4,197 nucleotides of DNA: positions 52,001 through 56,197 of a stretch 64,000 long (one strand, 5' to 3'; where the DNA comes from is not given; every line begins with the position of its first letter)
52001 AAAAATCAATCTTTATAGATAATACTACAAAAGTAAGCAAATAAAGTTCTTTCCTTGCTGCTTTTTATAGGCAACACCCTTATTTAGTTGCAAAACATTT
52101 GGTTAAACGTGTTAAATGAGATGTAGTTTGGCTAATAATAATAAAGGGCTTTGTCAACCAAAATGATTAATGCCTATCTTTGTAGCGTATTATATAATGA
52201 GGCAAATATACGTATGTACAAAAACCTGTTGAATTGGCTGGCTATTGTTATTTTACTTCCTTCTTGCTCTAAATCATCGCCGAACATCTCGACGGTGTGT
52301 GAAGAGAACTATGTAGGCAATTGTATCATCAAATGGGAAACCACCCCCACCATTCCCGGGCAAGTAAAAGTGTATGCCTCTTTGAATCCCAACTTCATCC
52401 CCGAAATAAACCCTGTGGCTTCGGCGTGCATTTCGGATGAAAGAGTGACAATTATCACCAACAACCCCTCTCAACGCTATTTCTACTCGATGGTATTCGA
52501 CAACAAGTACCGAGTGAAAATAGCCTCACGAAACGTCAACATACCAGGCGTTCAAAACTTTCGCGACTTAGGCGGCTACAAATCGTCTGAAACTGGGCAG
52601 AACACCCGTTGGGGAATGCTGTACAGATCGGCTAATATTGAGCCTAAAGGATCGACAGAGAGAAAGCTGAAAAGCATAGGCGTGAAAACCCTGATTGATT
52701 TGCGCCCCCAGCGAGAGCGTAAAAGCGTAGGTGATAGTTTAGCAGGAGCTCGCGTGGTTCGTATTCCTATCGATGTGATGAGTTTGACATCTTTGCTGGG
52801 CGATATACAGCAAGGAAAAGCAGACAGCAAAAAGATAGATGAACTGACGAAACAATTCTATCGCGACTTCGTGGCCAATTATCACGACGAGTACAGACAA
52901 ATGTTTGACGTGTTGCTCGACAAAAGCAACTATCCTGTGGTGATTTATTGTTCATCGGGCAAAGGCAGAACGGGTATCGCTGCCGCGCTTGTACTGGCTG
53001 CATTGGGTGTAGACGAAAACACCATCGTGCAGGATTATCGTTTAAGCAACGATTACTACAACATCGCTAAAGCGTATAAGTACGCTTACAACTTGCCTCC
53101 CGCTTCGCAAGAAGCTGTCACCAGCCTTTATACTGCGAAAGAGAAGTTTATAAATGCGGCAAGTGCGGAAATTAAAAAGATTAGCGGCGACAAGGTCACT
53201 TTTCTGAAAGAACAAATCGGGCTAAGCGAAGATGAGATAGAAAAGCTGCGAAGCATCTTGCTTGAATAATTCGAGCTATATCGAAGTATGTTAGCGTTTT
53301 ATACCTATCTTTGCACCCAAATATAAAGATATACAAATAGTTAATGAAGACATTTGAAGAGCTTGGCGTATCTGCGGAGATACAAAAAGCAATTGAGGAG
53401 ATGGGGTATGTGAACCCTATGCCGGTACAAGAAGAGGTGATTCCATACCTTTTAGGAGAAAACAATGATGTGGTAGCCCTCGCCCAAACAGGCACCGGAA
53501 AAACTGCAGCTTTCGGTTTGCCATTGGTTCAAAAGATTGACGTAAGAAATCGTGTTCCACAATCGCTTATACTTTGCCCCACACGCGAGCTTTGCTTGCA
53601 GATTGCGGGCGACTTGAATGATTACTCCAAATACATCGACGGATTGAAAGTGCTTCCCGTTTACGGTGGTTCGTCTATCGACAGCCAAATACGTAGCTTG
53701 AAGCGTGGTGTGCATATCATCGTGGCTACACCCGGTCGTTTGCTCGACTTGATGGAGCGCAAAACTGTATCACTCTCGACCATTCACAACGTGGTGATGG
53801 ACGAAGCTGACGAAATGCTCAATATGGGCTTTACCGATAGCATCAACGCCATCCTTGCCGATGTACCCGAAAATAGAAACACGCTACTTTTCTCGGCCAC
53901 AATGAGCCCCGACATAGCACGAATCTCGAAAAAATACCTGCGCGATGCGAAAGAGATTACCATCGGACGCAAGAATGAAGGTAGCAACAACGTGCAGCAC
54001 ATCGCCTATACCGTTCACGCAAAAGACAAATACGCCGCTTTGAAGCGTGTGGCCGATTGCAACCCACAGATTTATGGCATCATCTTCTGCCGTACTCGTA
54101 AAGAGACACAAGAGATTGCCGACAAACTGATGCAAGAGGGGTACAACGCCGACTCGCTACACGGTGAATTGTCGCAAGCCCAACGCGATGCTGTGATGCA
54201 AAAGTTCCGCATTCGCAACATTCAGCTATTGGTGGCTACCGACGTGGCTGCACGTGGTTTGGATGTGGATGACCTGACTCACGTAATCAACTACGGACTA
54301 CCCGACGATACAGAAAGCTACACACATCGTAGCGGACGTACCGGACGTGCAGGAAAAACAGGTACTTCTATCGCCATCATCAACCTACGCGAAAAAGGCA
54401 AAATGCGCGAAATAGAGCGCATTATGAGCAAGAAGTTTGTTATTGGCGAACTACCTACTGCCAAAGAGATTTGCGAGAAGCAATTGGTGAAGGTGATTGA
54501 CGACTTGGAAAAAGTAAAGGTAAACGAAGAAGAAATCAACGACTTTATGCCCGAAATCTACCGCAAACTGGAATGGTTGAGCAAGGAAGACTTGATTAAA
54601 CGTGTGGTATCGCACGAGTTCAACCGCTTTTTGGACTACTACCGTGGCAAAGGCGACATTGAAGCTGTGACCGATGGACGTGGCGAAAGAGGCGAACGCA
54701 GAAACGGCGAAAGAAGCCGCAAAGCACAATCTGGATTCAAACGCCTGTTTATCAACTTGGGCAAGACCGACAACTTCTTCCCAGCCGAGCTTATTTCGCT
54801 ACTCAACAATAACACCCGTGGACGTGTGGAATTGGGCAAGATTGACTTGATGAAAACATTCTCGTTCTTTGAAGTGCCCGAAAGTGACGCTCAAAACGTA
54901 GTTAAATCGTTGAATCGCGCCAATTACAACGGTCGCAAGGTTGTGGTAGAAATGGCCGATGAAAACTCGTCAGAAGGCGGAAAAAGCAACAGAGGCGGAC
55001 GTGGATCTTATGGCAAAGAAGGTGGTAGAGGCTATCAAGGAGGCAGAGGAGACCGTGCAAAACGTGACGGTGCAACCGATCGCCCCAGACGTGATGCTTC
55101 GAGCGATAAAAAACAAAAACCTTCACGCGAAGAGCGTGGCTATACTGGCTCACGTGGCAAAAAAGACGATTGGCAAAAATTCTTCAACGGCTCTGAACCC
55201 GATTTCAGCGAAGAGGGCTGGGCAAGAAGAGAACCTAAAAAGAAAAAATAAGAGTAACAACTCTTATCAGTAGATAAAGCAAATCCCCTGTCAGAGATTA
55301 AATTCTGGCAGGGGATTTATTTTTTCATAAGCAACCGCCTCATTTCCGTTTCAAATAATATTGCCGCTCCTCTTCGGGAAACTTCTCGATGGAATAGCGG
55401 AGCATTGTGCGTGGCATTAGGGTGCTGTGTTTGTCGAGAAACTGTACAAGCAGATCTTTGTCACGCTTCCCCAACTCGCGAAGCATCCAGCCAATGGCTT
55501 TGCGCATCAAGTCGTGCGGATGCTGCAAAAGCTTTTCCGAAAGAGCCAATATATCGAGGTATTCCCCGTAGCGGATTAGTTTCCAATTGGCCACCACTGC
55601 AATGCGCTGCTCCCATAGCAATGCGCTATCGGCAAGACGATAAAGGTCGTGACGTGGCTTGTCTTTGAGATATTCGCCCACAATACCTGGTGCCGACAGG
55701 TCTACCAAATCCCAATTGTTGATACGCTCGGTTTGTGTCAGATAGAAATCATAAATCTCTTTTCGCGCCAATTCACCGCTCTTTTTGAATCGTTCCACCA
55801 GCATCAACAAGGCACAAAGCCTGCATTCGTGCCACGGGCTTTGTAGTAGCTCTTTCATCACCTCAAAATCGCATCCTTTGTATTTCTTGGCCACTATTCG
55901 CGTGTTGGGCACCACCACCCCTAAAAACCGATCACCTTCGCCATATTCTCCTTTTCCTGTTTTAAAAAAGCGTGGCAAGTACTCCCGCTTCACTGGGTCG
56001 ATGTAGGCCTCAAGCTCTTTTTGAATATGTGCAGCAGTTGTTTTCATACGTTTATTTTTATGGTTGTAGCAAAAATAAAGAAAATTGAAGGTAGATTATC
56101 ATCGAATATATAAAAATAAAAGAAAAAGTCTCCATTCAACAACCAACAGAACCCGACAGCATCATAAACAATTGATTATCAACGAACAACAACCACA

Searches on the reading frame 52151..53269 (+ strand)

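Call 91: search_protein_families(library=pfam, proteins=[window:52151-53269:+], max_evalue=0.001)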
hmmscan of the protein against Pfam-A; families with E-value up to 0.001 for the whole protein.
window:52151-53269:+ (372 aa): 4 families
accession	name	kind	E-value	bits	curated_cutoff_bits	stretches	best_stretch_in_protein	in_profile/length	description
PF13350.11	Y_phosphatase3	-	2.3e-57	195.1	22.2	1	130-372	2-240/240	Tyrosine phosphatase family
PF22785.1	Tc-R-P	-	6.7e-07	30.2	27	0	251-282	71-101/106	Polymorphic toxin system, DSP-PTPase phosphatase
PF03162.18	Y_phosphatase2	-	9.1e-07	29.1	27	1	239-300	69-131/165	Tyrosine phosphatase family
PF22784.1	PTP-SAK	-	3.1e-06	27.7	27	1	241-294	62-121/153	Swiss Army Knife protein, DSP-PTPase phosphatase domain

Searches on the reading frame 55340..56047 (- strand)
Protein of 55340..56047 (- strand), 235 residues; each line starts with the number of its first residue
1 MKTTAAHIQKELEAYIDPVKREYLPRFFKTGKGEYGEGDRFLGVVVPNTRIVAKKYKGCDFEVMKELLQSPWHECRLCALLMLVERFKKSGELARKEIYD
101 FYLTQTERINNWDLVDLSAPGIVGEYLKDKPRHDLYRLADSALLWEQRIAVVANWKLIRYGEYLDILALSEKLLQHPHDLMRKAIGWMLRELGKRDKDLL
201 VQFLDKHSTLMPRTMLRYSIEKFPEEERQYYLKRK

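Call 91: search_protein_families(library=pfam, proteins=[window:55340-56047:-], max_evalue=0.001)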
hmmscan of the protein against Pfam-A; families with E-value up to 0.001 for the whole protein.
window:55340-56047:- (235 aa): 1 family
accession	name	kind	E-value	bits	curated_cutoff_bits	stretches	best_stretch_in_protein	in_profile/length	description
PF08713.17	DNA_alkylation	-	1.9e-60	204.7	21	1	8-223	1-213/213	DNA alkylation repair enzyme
